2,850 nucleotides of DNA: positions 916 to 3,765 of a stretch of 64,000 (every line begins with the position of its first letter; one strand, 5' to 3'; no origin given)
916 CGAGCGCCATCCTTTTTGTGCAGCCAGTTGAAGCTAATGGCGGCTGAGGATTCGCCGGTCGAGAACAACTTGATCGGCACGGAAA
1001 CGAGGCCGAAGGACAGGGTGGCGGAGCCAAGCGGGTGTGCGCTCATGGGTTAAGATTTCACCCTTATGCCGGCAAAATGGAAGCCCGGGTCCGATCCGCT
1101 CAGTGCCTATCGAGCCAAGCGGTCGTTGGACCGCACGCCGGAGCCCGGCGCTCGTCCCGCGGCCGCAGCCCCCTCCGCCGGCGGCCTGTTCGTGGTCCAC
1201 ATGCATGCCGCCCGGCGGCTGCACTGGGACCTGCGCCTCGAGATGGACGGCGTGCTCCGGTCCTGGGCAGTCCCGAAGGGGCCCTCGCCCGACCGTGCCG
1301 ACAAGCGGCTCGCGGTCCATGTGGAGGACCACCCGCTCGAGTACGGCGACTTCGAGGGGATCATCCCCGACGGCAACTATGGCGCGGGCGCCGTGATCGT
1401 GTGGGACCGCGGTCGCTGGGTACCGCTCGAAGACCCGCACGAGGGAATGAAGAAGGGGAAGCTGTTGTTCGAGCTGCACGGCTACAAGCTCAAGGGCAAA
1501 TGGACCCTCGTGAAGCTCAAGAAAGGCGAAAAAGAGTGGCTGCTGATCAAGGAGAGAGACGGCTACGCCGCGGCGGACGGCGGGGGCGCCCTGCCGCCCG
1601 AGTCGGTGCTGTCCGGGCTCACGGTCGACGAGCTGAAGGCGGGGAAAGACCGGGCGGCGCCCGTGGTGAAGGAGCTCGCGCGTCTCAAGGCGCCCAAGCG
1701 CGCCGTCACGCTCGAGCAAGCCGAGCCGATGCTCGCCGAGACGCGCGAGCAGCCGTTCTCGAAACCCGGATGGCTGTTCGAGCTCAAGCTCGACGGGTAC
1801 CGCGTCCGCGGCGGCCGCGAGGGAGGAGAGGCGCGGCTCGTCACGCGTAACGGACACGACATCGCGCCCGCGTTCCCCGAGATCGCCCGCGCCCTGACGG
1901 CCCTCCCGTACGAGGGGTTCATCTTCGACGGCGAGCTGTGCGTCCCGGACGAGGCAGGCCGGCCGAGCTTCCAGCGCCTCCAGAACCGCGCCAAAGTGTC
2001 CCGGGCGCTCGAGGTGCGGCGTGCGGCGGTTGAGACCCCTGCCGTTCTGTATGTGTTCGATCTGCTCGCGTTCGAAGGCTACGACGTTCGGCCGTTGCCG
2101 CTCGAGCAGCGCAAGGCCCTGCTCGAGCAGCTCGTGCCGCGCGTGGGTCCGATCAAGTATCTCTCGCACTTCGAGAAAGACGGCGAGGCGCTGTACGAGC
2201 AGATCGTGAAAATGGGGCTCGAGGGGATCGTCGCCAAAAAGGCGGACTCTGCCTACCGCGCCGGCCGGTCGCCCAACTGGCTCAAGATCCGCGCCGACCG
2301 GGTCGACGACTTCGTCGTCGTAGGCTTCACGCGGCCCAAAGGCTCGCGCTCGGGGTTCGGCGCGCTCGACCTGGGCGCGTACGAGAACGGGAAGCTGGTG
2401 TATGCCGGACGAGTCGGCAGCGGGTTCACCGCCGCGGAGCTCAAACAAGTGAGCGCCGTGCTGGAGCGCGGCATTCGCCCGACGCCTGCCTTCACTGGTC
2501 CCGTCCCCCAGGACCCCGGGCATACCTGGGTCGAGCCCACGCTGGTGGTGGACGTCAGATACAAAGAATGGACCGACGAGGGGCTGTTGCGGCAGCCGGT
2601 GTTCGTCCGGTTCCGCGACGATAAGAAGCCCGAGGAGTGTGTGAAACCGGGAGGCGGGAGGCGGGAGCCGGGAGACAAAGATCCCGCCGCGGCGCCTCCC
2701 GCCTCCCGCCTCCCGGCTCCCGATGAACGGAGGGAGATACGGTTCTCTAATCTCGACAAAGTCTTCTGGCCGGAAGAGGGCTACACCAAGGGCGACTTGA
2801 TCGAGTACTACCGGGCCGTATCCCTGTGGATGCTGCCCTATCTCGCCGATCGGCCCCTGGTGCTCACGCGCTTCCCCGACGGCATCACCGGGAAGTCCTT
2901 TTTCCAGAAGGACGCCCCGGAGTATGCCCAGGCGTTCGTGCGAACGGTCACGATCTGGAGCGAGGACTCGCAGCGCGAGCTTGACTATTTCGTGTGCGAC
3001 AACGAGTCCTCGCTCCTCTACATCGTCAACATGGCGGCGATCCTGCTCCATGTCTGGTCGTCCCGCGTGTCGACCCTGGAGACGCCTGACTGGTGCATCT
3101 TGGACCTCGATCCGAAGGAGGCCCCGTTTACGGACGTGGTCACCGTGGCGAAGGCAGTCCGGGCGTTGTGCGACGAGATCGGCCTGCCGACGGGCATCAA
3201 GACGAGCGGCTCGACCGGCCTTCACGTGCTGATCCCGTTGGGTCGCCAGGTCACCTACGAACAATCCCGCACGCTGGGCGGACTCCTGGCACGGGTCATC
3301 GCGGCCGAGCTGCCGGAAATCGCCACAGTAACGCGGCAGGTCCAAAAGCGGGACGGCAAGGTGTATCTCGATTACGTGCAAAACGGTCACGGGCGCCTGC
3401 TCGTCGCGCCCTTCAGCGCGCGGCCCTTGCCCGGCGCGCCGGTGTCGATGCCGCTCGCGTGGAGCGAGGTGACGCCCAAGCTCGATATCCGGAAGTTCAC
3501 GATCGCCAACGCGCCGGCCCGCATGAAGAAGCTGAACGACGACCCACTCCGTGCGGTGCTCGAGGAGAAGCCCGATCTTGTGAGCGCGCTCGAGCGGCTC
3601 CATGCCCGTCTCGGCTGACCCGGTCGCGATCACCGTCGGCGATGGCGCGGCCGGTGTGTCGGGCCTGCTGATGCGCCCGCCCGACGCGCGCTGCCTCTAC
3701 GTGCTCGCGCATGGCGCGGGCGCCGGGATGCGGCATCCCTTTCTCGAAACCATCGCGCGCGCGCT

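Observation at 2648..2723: In-frame palindrome made of GGGAGNC heptads inside the ligD inter-domain linker (hairpin- and G-quadruplex-capable)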

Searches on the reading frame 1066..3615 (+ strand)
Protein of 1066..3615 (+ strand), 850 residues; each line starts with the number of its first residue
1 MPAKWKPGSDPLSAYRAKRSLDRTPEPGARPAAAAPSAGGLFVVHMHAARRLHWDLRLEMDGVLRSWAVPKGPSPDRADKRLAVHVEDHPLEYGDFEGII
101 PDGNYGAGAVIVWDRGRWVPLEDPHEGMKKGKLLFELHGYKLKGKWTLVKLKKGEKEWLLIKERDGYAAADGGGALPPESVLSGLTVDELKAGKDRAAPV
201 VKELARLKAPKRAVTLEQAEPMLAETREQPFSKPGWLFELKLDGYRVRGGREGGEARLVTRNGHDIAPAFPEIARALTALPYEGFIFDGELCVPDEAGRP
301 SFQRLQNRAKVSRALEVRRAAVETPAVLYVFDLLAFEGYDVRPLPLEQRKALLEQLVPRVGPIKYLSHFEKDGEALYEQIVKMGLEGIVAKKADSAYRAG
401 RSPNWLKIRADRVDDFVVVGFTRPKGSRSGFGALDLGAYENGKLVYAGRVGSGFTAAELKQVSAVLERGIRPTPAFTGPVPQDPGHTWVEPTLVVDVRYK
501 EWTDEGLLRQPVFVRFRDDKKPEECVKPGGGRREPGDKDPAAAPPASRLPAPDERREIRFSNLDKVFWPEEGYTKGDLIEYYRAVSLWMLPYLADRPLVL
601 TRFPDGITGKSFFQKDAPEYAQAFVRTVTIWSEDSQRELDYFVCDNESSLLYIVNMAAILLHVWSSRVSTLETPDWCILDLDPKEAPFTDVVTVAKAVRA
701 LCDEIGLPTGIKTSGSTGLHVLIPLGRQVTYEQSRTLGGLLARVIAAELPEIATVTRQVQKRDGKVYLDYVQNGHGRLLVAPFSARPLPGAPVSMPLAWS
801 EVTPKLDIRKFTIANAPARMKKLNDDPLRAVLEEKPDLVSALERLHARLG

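Call 12: find_encoding_contigs(protein=window:1066-3615:+, flank=2000, max_places=4)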
Protein window:1066-3615:+ (850 aa): no gene with exactly this product is on record in the collection.
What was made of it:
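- Tried and rejected: Not on record (call 12), so the source genome could not be retrieved.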

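Call 14: find_homologous_proteins(query=window:1066-3615:+, max_evalue=1e-30)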
Query window:1066-3615:+ (850 aa): 8000 proteins with E <= 1e-30 among 8000 candidates; the best 120 are listed.
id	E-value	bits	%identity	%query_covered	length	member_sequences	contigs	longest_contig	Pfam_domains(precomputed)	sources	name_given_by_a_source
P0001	0.0e+0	1902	100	98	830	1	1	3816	PF01896.26,PF09414.16,PF21686.4,PF01068.27,PF13298.13,PF04679.22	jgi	-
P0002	0.0e+0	1901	100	98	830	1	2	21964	PF01896.26,PF09414.16,PF21686.4,PF01068.27,PF13298.13,PF04679.22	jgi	-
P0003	0.0e+0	1897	100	98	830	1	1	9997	PF01896.26,PF09414.16,PF21686.4,PF01068.27,PF13298.13,PF04679.22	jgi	-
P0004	0.0e+0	1897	100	98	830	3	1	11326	PF09414.16,PF21686.4,PF01068.27,PF13298.13,PF04679.22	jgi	-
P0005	0.0e+0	1830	95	100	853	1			PF01896.26,PF21686.4,PF01068.27,PF13298.13,PF04679.22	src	-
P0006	0.0e+0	1741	90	100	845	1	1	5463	PF01896.26,PF09414.16,PF21686.4,PF01068.27,PF13298.13,PF04679.22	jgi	-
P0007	0.0e+0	1740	90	100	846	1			PF01896.26,PF09414.16,PF21686.4,PF01068.27,PF13298.13,PF04679.22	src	-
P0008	0.0e+0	1735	90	100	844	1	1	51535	PF01896.26,PF09414.16,PF21686.4,PF01068.27,PF13298.13,PF04679.22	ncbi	-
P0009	0.0e+0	1735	90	100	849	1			PF01896.26,PF09414.16,PF21686.4,PF01068.27,PF13298.13,PF04679.22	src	-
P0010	0.0e+0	1732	90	100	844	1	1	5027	PF01896.26,PF09414.16,PF21686.4,PF01068.27,PF13298.13,PF04679.22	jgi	-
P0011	0.0e+0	1732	90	100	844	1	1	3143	PF01896.26,PF09414.16,PF21686.4,PF01068.27,PF13298.13,PF04679.22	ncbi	-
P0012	0.0e+0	1731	89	100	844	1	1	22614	PF01896.26,PF09414.16,PF21686.4,PF01068.27,PF13298.13,PF04679.22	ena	-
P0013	0.0e+0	1727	89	100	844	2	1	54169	PF01896.26,PF09414.16,PF21686.4,PF01068.27,PF13298.13,PF04679.22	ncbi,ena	-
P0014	0.0e+0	1727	89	100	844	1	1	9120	PF09414.16,PF21686.4,PF01068.27,PF13298.13,PF04679.22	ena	-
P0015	0.0e+0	1725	89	100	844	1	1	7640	PF01896.26,PF09414.16,PF21686.4,PF01068.27,PF13298.13,PF04679.22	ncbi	-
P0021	0.0e+0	1712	88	100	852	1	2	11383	PF01896.26,PF21686.4,PF01068.27,PF13298.13,PF04679.22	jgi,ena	-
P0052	0.0e+0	1664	86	100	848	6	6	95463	PF01896.26,PF21686.4,PF01068.27,PF13298.13,PF04679.22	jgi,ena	-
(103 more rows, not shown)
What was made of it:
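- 1066..3618 (+): LigD gene (PE-Lig-Pol order, 850 aa). The true start may be about 20 codons downstream. The closest database proteins are 830 aa (call 14).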

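Call 15: search_protein_families(library=pfam, proteins=[window:1066-3615:+])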
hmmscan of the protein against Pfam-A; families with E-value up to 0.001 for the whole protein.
window:1066-3615:+ (850 aa): 6 families
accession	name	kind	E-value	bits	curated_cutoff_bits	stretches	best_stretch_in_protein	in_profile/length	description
PF21686.3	LigD_Prim-Pol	-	9.3e-85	284.7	27.4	1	574-825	1-252/254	LigD, primase-polymerase domain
PF13298.12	LigD_N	-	2.4e-43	147.1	31.1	1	45-150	1-107/107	DNA Ligase D 3'-phosphoesterase domain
PF01068.26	DNA_ligase_A_M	-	3.3e-32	112.3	26.2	1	221-408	1-203/204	ATP dependent DNA ligase domain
PF04679.21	DNA_ligase_A_C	-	7.4e-28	97.3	27.5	1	428-520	2-94/94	ATP dependent DNA ligase C terminal region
PF09414.15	RNA_ligase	-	1.9e-06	28.6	27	1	236-408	3-170/171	RNA ligase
PF01896.25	DNA_primase_S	-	1.1e-05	26.3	26.8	1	680-799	2-163/163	DNA primase small subunit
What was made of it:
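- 1066..3618 (+): Pfam LigD_N, DNA_ligase_A_M/C and LigD_Prim-Pol (call 15).
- Checked: Pfam places the ligase OB domain up to residue 520 and the Prim-Pol domain from residue 574 (call 15).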

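Call 19: find_encoding_contigs(protein=P0008, flank=10000, max_places=2)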
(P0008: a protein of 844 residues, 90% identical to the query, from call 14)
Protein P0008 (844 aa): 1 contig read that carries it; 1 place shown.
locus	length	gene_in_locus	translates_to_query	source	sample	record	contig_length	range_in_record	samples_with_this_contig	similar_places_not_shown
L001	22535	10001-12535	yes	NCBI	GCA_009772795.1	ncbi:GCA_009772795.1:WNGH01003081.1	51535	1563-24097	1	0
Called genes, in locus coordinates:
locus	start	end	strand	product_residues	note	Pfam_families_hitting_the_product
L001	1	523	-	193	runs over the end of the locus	PF04143:Sulf_transp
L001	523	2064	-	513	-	PF00144:Beta-lactamase, PF11954:DUF3471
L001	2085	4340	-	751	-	PF13620:CarboxypepD_reg, PF13715:CarbopepD_reg_2, PF07715:Plug, PF00593:TonB_dep_Rec_b-barrel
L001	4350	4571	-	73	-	-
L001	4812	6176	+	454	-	PF00171:Aldedh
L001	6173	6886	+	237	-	PF01904:DUF72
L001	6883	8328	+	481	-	PF00069:Pkinase, PF07714:PK_Tyr_Ser-Thr, PF01636:APH (faint)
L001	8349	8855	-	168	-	PF14559:TPR_19 (weak), PF13414:TPR_11 (weak), PF13432:TPR_16, PF13424:TPR_12, PF13432:TPR_16, PF00515:TPR_1 (weak), PF07719:TPR_2 (weak), PF13432:TPR_16, +9 more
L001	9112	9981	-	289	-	PF02735:Ku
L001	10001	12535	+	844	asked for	PF13298:LigD_N, PF01068:DNA_ligase_A_M, PF09414:RNA_ligase, PF04679:DNA_ligase_A_C, PF21686:LigD_Prim-Pol, PF01896:DNA_primase_S (weak)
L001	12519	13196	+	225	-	PF12146:Hydrolase_4 (faint), PF20408:Abhydrolase_11, PF12695:Abhydrolase_5 (weak)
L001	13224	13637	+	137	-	PF01878:EVE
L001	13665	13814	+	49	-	PF17070:Thx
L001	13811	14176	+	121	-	-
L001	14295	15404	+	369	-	PF00817:IMS, PF11799:IMS_C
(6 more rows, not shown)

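Call 20: find_encoding_contigs(protein=P0052, flank=10000, max_places=2)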
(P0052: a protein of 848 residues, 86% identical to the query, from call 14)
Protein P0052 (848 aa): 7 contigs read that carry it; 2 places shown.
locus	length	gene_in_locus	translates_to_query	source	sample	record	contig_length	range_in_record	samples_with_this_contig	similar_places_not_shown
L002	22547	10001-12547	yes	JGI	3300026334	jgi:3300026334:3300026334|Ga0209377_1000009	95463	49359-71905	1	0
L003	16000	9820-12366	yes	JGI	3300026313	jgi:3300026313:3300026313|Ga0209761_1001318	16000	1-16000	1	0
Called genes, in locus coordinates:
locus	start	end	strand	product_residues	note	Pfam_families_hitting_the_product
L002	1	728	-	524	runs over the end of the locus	PF00144:Beta-lactamase, PF11954:DUF3471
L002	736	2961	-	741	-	PF13620:CarboxypepD_reg, PF13715:CarbopepD_reg_2, PF07715:Plug, PF00593:TonB_dep_Rec_b-barrel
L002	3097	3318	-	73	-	-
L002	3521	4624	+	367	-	PF00016:RuBisCO_large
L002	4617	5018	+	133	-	PF02311:AraC_binding (weak), PF07883:Cupin_2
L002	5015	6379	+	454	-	PF00171:Aldedh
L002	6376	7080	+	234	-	PF01904:DUF72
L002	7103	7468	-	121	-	PF13453:Zn_ribbon_TFIIB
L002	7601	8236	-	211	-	PF01596:Methyltransf_3, PF01135:PCMT, PF13578:Methyltransf_24, PF13649:Methyltransf_25 (weak)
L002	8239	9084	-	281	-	PF13411:MerR_1, PF13432:TPR_16 (weak), PF14559:TPR_19, PF13414:TPR_11 (weak), PF13431:TPR_17 (weak), PF00515:TPR_1 (weak), PF13424:TPR_12, PF13432:TPR_16, +7 more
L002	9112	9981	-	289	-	PF02735:Ku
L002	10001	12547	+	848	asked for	PF13298:LigD_N, PF01068:DNA_ligase_A_M, PF04679:DNA_ligase_A_C, PF21686:LigD_Prim-Pol, PF01896:DNA_primase_S (weak)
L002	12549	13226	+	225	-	PF20408:Abhydrolase_11, PF12695:Abhydrolase_5 (weak)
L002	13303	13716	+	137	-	PF01878:EVE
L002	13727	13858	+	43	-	PF17070:Thx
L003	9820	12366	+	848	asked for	PF13298:LigD_N, PF01068:DNA_ligase_A_M, PF04679:DNA_ligase_A_C, PF21686:LigD_Prim-Pol, PF01896:DNA_primase_S (weak)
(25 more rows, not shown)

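Call 21: find_encoding_contigs(protein=P0021, flank=10000, max_places=2)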
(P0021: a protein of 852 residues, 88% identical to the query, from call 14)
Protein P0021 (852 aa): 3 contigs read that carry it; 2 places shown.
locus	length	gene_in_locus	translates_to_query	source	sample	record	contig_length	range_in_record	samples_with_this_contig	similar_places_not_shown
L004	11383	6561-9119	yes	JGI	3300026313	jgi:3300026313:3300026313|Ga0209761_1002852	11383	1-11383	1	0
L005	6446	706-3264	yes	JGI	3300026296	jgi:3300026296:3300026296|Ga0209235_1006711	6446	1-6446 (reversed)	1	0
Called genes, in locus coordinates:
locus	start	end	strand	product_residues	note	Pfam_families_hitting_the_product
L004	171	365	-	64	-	-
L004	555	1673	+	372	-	PF00016:RuBisCO_large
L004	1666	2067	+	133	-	PF02311:AraC_binding (weak), PF07883:Cupin_2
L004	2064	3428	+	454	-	PF00171:Aldedh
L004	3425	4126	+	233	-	PF01904:DUF72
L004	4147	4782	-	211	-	PF01596:Methyltransf_3, PF01135:PCMT, PF13578:Methyltransf_24, PF13649:Methyltransf_25 (weak)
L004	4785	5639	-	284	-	PF13411:MerR_1 (weak), PF13432:TPR_16 (weak), PF14559:TPR_19 (weak), PF13414:TPR_11 (weak), PF13431:TPR_17 (weak), PF00515:TPR_1 (weak), PF13424:TPR_12, PF13432:TPR_16, +9 more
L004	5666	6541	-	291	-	PF02735:Ku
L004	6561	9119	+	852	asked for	PF13298:LigD_N, PF01068:DNA_ligase_A_M, PF04679:DNA_ligase_A_C, PF21686:LigD_Prim-Pol, PF01896:DNA_primase_S (weak)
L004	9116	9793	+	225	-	PF20408:Abhydrolase_11, PF12695:Abhydrolase_5 (weak), PF12146:Hydrolase_4 (faint)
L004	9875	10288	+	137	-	PF01878:EVE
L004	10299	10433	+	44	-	PF17070:Thx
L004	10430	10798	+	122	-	-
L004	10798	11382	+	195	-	?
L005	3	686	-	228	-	?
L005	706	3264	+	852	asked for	PF13298:LigD_N, PF01068:DNA_ligase_A_M, PF04679:DNA_ligase_A_C, PF21686:LigD_Prim-Pol, PF01896:DNA_primase_S (weak)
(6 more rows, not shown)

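Call 25: find_related_loci(query=A1, collection=genome_contigs, flank=10000)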
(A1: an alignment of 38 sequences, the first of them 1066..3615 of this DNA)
Query A1 (850 aa) in genome_contigs; peptide patterns used: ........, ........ (x = any residue, [..] = any of these).
600 stretches matched a pattern (row limit reached: there are more); 582 encode a relative of the query (tblastn E <= 1e-3); the best 80 are kept; 80 distinct loci.
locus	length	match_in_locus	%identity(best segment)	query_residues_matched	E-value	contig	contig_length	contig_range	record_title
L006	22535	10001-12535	72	3-849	0e+0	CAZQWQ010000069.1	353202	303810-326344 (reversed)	MAG TPA_asm: uncultured Gemmatimonadaceae bacterium isolate binchicken_co165_283 genome assembly, contig: k141_1300784,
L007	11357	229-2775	70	1-849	0e+0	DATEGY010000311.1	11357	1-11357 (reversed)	MAG TPA_asm: Gemmatimonadales bacterium isolate SMAG_U8797 k141_765906, whole genome shotgun sequence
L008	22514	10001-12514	72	1-849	0e+0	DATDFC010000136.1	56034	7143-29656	MAG TPA_asm: Gemmatimonadales bacterium isolate SMAG_U216 k141_629539, whole genome shotgun sequence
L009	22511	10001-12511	67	12-850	0e+0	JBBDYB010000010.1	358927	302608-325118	MAG: Gemmatimonadales bacterium isolate LejiaD_68_345 Lejia_D_27_length_358927_cov_218, whole genome shotgun sequence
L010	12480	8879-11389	62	10-850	0e+0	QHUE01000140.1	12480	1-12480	MAG: Gemmatimonadetes bacterium isolate AG35 14_0903_16_40cm_scaffold_14711_curated, whole genome shotgun sequence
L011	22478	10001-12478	62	10-847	0e+0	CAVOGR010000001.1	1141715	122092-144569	MAG: uncultured Gemmatimonadales bacterium isolate MFD09779.bin.2.16 genome assembly, contig: contig_2629, whole genome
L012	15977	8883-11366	61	9-849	0e+0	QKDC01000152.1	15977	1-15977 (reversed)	MAG: Gemmatimonadetes bacterium isolate SZUA-440 scaffold_10615, whole genome shotgun sequence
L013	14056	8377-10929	60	1-850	0e+0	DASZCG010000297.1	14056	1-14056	MAG TPA_asm: Gemmatimonadales bacterium isolate SMAG_U6436 k141_43192, whole genome shotgun sequence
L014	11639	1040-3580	61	10-850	0e+0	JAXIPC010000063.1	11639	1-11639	MAG: Gemmatimonadales bacterium isolate Fractures_MAG_09 c_000000006689, whole genome shotgun sequence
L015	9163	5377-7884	61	1-848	0e+0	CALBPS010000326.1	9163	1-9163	MAG TPA_asm: uncultured Gemmatimonadetes bacterium isolate DRR093004_bin.87_CONCOCT_v1.1_MAG genome assembly, contig: ER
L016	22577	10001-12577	61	8-845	0e+0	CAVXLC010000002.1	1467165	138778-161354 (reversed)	MAG: uncultured Gemmatimonadales bacterium isolate MFD05942.bin.1.38 genome assembly, contig: contig_2887, whole genome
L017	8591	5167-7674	60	1-848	0e+0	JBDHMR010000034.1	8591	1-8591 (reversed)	MAG: Gemmatimonadota bacterium isolate Meg22_46_Bin_250 Meg22_46_Bin_250_scaffold_20264, whole genome shotgun sequence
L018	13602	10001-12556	57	2-845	0e+0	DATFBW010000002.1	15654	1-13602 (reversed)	MAG TPA_asm: Gemmatimonadaceae bacterium isolate SMAG_U8538 k141_1409972, whole genome shotgun sequence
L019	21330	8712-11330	56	8-849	0e+0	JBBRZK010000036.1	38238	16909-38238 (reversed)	MAG: Gemmatimonadales bacterium isolate metawrap_la5_38 metawrap_la5_38_K_660209_L_38238_cov_27.0002, whole genome shotg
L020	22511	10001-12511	57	1-847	0e+0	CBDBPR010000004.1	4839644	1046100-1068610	MAG: Longimicrobiales bacterium isolate 15bddbfb-3f49-4ba2-9727-ef350e1ccbcb genome assembly, contig: contig_4, whole ge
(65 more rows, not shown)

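Call 31: find_related_loci(query=window:1066-3615:+, collection=metagenome_contigs, flank=3000)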
Query window:1066-3615:+ (850 aa) in metagenome_contigs; peptide patterns used: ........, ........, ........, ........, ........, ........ (x = any residue, [..] = any of these).
371 stretches matched a pattern; 281 encode a relative of the query (tblastn E <= 1e-3); the best 80 are kept; 80 distinct loci.
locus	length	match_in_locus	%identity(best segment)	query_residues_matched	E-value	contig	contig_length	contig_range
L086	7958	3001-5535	90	1-849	0e+0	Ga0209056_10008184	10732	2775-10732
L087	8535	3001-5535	90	1-849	0e+0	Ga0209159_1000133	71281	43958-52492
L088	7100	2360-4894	90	1-849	0e+0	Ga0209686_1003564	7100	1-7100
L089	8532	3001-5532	90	1-850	0e+0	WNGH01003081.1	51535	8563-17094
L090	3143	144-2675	90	1-850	0e+0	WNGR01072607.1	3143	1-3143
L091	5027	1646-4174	90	1-849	0e+0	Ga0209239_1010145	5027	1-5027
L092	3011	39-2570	89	1-850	0e+0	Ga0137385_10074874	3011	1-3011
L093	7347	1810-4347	89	1-850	0e+0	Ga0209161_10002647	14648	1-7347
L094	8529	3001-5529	89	1-849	0e+0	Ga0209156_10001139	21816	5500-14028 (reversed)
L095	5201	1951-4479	90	1-849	0e+0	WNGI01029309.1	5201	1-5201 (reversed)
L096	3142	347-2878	89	1-850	0e+0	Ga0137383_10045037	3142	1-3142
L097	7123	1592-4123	89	1-850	0e+0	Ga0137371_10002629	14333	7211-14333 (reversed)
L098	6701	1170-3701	89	1-850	0e+0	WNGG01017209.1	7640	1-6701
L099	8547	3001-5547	90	1-849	0e+0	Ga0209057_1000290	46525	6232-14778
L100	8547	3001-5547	89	1-849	0e+0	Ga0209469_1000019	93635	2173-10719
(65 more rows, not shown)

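Call 86: predict_structure(alignment_id=A1)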
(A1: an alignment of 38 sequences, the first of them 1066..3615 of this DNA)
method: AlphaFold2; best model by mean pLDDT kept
length: 850 residues; sequences in the alignment: 38
mean_pLDDT: 38.3   pTM: 0.29
mean pLDDT of the five models: 38.3, 36.9, 36.2, 34.2, 33.8
residues with pLDDT >= 90: 0; 70-90: 46; 50-70: 115; < 50: 689
segments of 3 or more residues with pLDDT < 50: 1-117, 120-204, 207-213, 221-247, 287-339, 353-582, 584-644, 653-676, 713-718, 726-729, 757-761, 771-835
pLDDT, mean of each block of 10 residues (from residue 1): 32 33 28 30 33 24 26 29 31 38 40 46 45 35 36 34 31 27 32 38 45 52 38 29 46 66 59 55 51 35 25 25 32 44 50 44 30 30 24 23 19 19 22 27 35 30 31 28 29 22 24 24 31 29 28 25 23 38 46 39 29 39 31 27 48 39 24 46 67 75 73 47 54 63 84 61 61 30 33 34 44 43 41 50 72
secondary structure, 60 per line:
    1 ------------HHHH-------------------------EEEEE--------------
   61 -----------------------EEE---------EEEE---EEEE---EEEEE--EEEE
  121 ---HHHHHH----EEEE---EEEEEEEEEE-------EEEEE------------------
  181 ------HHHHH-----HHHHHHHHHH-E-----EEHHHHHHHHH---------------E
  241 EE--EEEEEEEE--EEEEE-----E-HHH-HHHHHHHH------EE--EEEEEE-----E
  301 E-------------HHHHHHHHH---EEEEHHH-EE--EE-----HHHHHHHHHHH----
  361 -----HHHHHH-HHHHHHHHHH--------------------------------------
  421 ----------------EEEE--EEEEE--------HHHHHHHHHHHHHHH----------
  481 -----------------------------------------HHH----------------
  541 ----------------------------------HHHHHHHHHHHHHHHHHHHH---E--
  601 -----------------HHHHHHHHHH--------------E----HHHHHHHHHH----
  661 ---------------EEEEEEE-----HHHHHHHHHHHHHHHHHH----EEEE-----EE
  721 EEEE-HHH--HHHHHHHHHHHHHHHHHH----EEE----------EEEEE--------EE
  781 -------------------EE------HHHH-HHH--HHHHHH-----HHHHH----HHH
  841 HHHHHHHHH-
elements in order (helices of 4 or more, strands of 3 or more residues): H13-16 E42-46 E84-86 E96-99 E103-106 E110-114 E117-120 H124-129 E134-137 E141-150 E158-162 H187-191 H197-206 H216-224 E240-242 E245-252 E255-259 H271-278 E289-294 H315-323 E327-330 H346-356 H366-371 H373-382 E437-440 E443-447 H456-470 H575-594 H618-627 H647-656 E676-682 H688-705 E710-713 E719-724 H731-748 E753-755 E766-770 H808-811 H818-823 H829-833 H838-849
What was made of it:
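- Tried and rejected: It gave an unusable model (mean pLDDT 38, call 86).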
